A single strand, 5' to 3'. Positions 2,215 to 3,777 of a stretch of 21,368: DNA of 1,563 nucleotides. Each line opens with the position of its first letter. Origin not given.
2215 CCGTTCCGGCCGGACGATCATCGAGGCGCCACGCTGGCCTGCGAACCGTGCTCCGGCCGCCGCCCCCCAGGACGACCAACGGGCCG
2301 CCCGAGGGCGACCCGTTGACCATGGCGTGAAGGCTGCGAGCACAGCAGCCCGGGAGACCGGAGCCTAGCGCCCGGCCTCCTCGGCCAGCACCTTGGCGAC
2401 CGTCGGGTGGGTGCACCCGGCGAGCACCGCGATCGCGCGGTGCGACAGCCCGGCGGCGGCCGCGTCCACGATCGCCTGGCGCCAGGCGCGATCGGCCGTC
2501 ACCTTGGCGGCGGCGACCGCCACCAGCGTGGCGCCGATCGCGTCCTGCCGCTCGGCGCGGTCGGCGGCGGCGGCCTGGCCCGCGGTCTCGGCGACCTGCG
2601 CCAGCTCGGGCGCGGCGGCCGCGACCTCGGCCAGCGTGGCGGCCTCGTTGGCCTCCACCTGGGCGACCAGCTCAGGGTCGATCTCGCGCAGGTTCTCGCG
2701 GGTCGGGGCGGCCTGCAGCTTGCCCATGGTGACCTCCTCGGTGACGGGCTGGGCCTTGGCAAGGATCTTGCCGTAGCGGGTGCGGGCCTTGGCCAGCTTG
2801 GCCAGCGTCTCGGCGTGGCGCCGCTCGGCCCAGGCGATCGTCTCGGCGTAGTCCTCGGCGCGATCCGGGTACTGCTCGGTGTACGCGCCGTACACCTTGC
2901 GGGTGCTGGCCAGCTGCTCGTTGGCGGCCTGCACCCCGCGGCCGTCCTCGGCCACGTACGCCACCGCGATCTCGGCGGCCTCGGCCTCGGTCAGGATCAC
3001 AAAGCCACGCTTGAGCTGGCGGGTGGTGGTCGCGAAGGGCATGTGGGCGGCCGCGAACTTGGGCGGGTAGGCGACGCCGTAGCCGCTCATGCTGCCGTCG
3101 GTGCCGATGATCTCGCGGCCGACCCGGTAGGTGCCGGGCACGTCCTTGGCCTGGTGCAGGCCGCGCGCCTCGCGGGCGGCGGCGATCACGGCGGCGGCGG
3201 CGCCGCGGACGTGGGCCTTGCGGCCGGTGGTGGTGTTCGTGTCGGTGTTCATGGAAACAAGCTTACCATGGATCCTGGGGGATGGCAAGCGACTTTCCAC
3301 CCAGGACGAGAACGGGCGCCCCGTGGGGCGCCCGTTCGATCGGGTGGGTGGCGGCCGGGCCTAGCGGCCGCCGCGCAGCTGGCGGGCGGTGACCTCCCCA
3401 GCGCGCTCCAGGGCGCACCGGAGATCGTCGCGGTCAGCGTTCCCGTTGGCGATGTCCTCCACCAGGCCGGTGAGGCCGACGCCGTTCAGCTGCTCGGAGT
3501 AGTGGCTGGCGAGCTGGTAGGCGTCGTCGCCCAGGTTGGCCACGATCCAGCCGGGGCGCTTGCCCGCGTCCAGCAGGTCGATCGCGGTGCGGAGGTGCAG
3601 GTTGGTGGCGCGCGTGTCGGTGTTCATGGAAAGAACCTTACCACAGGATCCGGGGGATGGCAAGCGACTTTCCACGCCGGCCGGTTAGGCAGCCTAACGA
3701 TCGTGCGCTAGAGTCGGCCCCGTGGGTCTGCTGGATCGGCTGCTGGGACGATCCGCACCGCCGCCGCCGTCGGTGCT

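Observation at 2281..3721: Two antisense, self-contained gene cassettes between large terminase and portal: candidate novel lysogeny, immunity or defence module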

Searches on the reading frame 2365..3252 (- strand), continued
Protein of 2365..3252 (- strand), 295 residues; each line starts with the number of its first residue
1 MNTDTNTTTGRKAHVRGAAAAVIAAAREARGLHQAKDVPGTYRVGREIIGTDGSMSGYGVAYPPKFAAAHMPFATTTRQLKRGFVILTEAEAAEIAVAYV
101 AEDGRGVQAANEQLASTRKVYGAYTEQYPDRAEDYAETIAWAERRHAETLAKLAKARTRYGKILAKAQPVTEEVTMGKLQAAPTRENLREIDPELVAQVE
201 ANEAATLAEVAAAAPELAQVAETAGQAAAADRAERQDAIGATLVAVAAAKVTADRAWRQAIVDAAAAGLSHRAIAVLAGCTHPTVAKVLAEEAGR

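Call 58: search_protein_representatives(alignment_id=A3)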
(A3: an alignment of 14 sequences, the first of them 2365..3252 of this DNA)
Query: 14 sequences, 270 profile positions. Proteins with E-value up to 0.001 (for the whole library): 88; up to 1e-10: 7; up to 1e-30: 1. The best 88 are listed.
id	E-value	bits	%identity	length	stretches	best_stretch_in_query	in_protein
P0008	8.9e-120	415.8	-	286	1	1-270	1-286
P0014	2.2e-25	106.3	-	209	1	168-268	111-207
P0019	1.5e-14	70.8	-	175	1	211-268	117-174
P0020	2.3e-14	70.2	-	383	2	29-224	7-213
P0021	2.4e-14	70.1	-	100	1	182-269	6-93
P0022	6.0e-14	68.8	-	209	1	185-269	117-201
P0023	1.4e-12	64.3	-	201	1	152-265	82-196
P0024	1.8e-09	54.1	-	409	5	232-265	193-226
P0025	2.1e-09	53.9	-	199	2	179-265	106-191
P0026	1.6e-08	51.0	-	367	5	234-266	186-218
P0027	1.7e-08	50.9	-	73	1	210-269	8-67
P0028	6.5e-08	49.0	-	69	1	212-268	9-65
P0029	1.4e-07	48.0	-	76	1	206-268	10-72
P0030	1.4e-07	47.9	-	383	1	33-97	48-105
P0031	2.9e-07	46.9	-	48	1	223-266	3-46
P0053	4.1e-05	39.9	-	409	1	21-227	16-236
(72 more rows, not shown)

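Call 61: find_related_loci(query=A3, collection=genome_contigs, flank=10000)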
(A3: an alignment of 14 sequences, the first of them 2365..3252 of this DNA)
Query A3 (295 aa) in genome_contigs; peptide patterns used: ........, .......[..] (x = any residue, [..] = any of these).
31 stretches matched a pattern, but none encodes a relative of the query by tblastn (E <= 1e-3).

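Call 62: find_related_loci(query=A3, collection=viral_contigs, flank=10000)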
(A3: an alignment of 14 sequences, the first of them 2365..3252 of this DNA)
Query A3 (295 aa) in viral_contigs; peptide patterns used: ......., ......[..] (x = any residue, [..] = any of these).
46 stretches matched a pattern; 9 encode a relative of the query (tblastn E <= 1e-3); 9 distinct loci.
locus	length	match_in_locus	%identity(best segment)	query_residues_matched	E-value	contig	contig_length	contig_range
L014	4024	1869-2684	87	1-292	7e-123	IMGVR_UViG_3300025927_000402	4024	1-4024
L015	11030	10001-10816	87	1-292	6e-121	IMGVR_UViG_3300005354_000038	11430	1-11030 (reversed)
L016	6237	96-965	85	1-292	8e-119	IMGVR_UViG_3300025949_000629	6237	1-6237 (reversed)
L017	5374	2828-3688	85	1-288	2e-115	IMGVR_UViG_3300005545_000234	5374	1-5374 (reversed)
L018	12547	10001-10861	85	1-288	3e-115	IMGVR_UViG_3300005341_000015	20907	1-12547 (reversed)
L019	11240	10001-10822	67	1-295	4e-106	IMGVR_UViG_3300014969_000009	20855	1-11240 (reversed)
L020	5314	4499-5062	86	1-187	7e-91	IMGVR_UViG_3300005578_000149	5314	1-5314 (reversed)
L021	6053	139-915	55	1-285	1e-60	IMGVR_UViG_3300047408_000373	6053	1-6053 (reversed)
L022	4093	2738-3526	45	1-293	3e-53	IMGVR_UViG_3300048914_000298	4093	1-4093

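Call 79: find_encoding_contigs(protein=P0020, flank=8000, max_places=2)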
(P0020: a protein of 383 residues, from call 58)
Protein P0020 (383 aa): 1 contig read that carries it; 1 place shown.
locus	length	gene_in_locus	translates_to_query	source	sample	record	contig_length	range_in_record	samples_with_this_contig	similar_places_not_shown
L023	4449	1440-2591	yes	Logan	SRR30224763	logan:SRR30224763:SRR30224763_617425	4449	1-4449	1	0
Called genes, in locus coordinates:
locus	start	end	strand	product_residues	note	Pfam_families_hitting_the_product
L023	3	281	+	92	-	?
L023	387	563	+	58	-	-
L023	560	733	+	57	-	-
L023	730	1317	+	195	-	PF01510:Amidase_2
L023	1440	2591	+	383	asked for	-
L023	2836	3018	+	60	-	-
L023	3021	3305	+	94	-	-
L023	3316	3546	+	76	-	-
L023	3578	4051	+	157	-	PF19474:DUF6011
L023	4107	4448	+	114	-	?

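Call 80: find_encoding_contigs(protein=P0053, flank=8000, max_places=2)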
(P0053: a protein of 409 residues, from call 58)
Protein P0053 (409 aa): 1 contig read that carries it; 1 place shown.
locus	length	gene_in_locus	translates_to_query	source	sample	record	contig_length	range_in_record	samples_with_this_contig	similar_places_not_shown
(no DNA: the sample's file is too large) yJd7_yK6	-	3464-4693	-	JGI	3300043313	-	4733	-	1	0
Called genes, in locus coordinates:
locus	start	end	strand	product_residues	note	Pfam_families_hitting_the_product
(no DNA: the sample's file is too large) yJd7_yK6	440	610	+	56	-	-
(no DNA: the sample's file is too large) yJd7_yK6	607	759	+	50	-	-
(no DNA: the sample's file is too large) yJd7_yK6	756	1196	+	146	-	-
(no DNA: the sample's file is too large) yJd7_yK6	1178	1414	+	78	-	-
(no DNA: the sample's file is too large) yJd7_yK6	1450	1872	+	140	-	-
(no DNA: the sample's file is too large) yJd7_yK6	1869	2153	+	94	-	-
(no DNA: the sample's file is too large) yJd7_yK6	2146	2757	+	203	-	-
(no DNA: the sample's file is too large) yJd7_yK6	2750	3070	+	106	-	PF18780:HNH_repeat (weak)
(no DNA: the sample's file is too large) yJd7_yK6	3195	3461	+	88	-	-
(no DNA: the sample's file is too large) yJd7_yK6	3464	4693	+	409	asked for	-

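Call 82: search_protein_families(library=pfam, proteins=[P0020, P0030, P0053, P0014, P0019, L010:10966-11286:+, L009:9629-9883:+], max_evalue=0.5)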
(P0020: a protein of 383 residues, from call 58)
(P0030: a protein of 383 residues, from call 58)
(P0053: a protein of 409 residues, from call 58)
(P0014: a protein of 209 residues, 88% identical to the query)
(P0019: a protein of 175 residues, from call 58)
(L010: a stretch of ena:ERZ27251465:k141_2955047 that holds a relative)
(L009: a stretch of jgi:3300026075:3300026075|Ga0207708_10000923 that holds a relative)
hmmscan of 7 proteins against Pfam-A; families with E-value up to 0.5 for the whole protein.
P0020 (383 aa): 3 families
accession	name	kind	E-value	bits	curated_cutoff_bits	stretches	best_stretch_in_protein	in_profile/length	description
PF19575.5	HTH_58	-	0.024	15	23.8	0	270-314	5-50/62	Helix-turn-helix domain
PF21927.1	McpB_HAMP_2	-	0.074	13.6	27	0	263-283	23-43/49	Methyl-accepting chemotaxis protein McpB, second HAMP domain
PF19610.4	DUF6115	-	0.34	11.7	27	0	177-259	48-129/134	Family of unknown function (DUF6115)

P0030 (383 aa): 1 family
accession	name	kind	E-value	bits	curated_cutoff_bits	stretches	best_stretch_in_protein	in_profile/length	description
PF13384.12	HTH_23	-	0.21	11.9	24.6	1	280-308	6-34/50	Homeodomain-like domain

P0053 (409 aa): 1 family
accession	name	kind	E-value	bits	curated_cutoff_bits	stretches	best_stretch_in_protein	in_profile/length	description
PF18603.7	LAL_C2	-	0.0071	17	29.4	0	298-319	45-66/78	L-amino acid ligase C-terminal domain 2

P0014 (209 aa): 5 families
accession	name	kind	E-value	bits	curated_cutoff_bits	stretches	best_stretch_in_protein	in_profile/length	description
PF13384.12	HTH_23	-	6.7e-05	23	24.6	1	167-203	2-38/50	Homeodomain-like domain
PF13936.12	HTH_38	-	0.0046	17.1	27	1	172-204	10-42/44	Helix-turn-helix domain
PF13560.12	HTH_31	-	0.01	16.6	27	1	179-204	11-36/64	Helix-turn-helix domain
PF13518.12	HTH_28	-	0.022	15.3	25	0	172-202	2-32/52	Helix-turn-helix domain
PF05034.18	MAAL_N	-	0.037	14.1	27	1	103-207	52-158/159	Methylaspartate ammonia-lyase N-terminus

P0019 (175 aa): 3 families
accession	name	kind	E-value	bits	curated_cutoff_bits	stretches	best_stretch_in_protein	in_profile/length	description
PF13936.12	HTH_38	-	0.0011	19.1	27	1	139-171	10-42/44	Helix-turn-helix domain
PF13384.12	HTH_23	-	0.0036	17.5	24.6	1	136-171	4-39/50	Homeodomain-like domain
PF19714.4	DUF6209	-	0.24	11.6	27.5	1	56-115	135-194/237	Family of unknown function (DUF6209)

L010:10966-11286:+ (106 aa): 1 family
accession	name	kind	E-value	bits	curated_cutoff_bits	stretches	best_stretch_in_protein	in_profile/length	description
PF20101.4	DUF6491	-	0.15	12.6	27.5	1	1-47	1-41/138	Family of unknown function (DUF6491)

L009:9629-9883:+ (84 aa): 0 families

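Call 83: search_protein_families(library=phrogs, proteins=[P0020, P0014, L010:10966-11286:+, L009:9629-9883:+], max_evalue=0.1)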
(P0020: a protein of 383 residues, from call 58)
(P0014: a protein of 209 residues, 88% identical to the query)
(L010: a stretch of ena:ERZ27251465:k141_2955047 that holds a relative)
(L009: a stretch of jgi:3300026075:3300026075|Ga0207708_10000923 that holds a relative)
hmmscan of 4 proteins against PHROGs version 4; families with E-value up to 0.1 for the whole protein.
P0020 (383 aa): 1 family
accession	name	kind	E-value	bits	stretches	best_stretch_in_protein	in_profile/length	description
phrog_15190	-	unknown function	0.038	14.9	1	272-298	21-47/64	-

P0014 (209 aa): 3 families
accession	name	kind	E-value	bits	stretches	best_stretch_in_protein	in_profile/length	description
phrog_5497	-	DNA, RNA and nucleotide metabolism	0.0015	19.6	1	155-205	14-64/65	HTH DNA binding protein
phrog_12540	-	unknown function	0.091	13.9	0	172-206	29-63/153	-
phrog_6831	-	transcription regulation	0.093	13.7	0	179-203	15-39/68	transcriptional regulator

L010:10966-11286:+ (106 aa): 0 families

L009:9629-9883:+ (84 aa): 1 family
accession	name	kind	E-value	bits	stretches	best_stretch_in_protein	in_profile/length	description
phrog_28767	-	unknown function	0.014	16.4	1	14-35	10-31/42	-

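Call 84: find_encoding_contigs(protein=P0023, flank=6000, max_places=2)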
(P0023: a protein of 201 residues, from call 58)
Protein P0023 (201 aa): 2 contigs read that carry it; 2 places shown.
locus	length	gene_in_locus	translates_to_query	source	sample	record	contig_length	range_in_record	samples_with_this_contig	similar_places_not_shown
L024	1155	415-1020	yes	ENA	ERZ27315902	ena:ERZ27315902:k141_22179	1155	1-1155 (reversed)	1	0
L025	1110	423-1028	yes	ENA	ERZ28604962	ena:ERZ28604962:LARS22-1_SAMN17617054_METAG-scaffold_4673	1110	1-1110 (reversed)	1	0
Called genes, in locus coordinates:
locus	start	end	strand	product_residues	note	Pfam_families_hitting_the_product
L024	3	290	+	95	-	?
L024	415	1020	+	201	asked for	-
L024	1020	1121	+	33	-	-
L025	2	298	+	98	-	?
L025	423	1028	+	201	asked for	-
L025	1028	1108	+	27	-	?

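Call 85: find_encoding_contigs(protein=P0019, flank=6000, max_places=2)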
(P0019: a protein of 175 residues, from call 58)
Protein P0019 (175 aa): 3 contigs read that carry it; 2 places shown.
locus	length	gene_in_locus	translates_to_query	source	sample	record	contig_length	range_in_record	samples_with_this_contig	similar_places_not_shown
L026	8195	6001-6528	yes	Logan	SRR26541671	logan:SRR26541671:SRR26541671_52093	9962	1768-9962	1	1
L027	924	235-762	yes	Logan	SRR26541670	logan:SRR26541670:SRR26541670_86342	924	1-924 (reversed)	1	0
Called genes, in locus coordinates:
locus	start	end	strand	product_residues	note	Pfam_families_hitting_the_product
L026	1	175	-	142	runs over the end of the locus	-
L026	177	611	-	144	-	-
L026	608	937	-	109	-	-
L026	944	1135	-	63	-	-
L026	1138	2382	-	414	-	PF25209:Phage_capsid_4 (weak)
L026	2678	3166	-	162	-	-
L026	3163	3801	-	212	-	-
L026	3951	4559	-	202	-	PF04586:Peptidase_S78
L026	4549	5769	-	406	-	PF04860:Phage_portal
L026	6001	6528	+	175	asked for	-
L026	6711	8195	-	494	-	?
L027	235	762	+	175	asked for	-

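Call 119: search_dna_similar(query=P0020, collection=phages, mode=protein, max_evalue=0.01, max_rows=15)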
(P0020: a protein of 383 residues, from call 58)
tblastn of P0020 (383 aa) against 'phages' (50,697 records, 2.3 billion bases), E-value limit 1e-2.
No match.

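Call 120: search_dna_similar(query=P0014, collection=phages, mode=protein, max_evalue=0.01, max_rows=15)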
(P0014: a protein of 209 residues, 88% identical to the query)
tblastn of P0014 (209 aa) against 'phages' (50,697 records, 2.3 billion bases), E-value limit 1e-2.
No match.

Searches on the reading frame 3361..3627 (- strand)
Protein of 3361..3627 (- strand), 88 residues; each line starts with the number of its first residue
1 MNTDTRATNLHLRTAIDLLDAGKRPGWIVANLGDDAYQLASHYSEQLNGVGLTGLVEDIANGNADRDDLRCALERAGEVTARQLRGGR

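Call 9: search_protein_families(library=pfam, proteins=[window:3361-3627:-], max_evalue=1)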
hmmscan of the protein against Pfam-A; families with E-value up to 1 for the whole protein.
window:3361-3627:- (88 aa): 0 families

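Call 10: search_protein_families(library=phrogs, proteins=[window:3361-3627:-], max_evalue=1)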
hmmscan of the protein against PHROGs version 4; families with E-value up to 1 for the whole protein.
window:3361-3627:- (88 aa): 0 families

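Call 17: search_dna_similar(query=window:3361-3627:-, collection=phages, mode=protein, max_evalue=0.01)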
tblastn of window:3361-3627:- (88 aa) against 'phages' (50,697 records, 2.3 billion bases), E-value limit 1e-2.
No match.

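Call 19: find_homologous_proteins(query=window:3361-3627:-, max_evalue=0.001)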
Query window:3361-3627:- (88 aa): 4 proteins with E <= 0.001 among 5 candidates.
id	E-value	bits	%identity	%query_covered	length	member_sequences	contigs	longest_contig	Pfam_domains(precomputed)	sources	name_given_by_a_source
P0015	2.3e-50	186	99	100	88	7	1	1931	-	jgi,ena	jgi:hypothetical protein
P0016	4.0e-43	163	89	100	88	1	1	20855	-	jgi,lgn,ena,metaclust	metaclust:\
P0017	3.2e-25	106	73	91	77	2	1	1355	-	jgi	-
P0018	1.6e-24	103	71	91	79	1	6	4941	-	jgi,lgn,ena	-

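Call 32: search_protein_families(library=ncbifam, proteins=[window:3361-3627:-], max_evalue=1)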
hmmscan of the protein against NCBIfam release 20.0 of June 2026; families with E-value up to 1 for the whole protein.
window:3361-3627:- (88 aa): 0 families

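Call 33: search_protein_families(library=padloc, proteins=[window:3361-3627:-], max_evalue=1)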
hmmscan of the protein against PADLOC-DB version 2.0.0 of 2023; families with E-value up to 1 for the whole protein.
window:3361-3627:- (88 aa): 0 families

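Call 77: predict_structure(alignment_id=A4)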
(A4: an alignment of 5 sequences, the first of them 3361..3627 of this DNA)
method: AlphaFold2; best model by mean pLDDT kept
length: 88 residues; sequences in the alignment: 5
mean_pLDDT: 89.3   pTM: 0.78
mean pLDDT of the five models: 89.3, 74.5, 72.5, 69.0, 66.9
residues with pLDDT >= 90: 65; 70-90: 18; 50-70: 4; < 50: 1
segments of 3 or more residues with pLDDT < 50: none
pLDDT, mean of each block of 10 residues (from residue 1): 78 94 91 91 93 93 92 92 76
secondary structure, 60 per line:
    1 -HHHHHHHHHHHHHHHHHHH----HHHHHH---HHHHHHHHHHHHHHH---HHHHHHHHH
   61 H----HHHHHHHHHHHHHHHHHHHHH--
elements in order: H2-20 H25-30 H34-48 H52-61 H66-86

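Call 81: fold_search(model_id=the predicted structure, library=pdb)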
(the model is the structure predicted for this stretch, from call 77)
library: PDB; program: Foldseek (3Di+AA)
matches with E <= 10: 65; with E <= 0.001: 0
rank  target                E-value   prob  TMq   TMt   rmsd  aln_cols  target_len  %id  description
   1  2ooc_B                3.1e-01  0.41  0.35  0.31   9.3        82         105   15  Crystal structure of Histidine Phosphotransferase ShpA (NP_419930.1) from Caulobacter crescentus at 1.52 A resolution (released 2007-02-06)
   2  9k8d_A                8.6e-01  0.66  0.54  0.56   4.8        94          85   20  Cryo-EM structure of C3 symmetric interface of designed zinc-induced tetrahedron Cage-t32-Zn1-HEHE-34 (released 2025-10-29)
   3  9k8d_B                1.5e+00  0.41  0.50  0.51   4.8        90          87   21  Cryo-EM structure of C3 symmetric interface of designed zinc-induced tetrahedron Cage-t32-Zn1-HEHE-34 (released 2025-10-29)
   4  2ooc_A                2.1e+00  0.18  0.42  0.37   7.2        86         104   21  Crystal structure of Histidine Phosphotransferase ShpA (NP_419930.1) from Caulobacter crescentus at 1.52 A resolution (released 2007-02-06)
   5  3bjb_D                2.3e+00  0.12  0.35  0.22   7.1       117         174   16  Crystal structure of a TetR transcriptional regulator from Rhodococcus sp. RHA1 (released 2007-12-18)
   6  3bjb_A                2.8e+00  0.08  0.32  0.20  11.0       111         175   18  Crystal structure of a TetR transcriptional regulator from Rhodococcus sp. RHA1 (released 2007-12-18)
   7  2v75                  3.2e+00  0.07  0.25  0.24  10.2        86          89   19  N-terminal domain of Nab2 (released 2008-01-29)
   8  8ui7_D                3.4e+00  0.12  0.38  0.15   7.5       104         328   15  Cryo-EM map of human clmap-clamp loader ATAD5-RFC-gapped PCNA complex in intermediate state 3 (released 2024-05-29)
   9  2vmb_B                3.6e+00  0.14  0.41  0.33   7.5       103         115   13  The three-dimensional structure of the cytoplasmic domains of EpsF from the Type 2 Secretion System of Vibrio cholerae (released 2009-02-10)
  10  6vvo_D                3.8e+00  0.14  0.40  0.15   5.7        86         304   16  Structure of the human clamp loader (Replication Factor C, RFC) bound to the sliding clamp (Proliferating Cell Nuclear (released 2020-02-26)
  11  8umt_D                4.5e+00  0.14  0.41  0.14   5.0        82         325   17  Atomic model of the human CTF18-RFC-PCNA binary complex in the three-subunit binding state (state 2) (released 2024-05-08)
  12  7opb_D                4.7e+00  0.10  0.31  0.44   8.4        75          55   13  IL7R in complex with an antagonist (released 2022-05-11)
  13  7mi8                  4.7e+00  0.08  0.35  0.05  11.7       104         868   12  Signal subtracted reconstruction of AAA5 and AAA6 domains of dynein in the presence of a pyrazolo-pyrimidinone-based com (released 2021-05-26)
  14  2ivn                  4.7e+00  0.06  0.26  0.10   8.6        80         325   16  Structure of UP1 protein (released 2007-07-31)
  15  6dg6_F                5.0e+00  0.16  0.51  0.47   8.9        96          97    5  Structure of a de novo designed Interleukin-2/Interleukin-15 mimetic (released 2019-01-16)
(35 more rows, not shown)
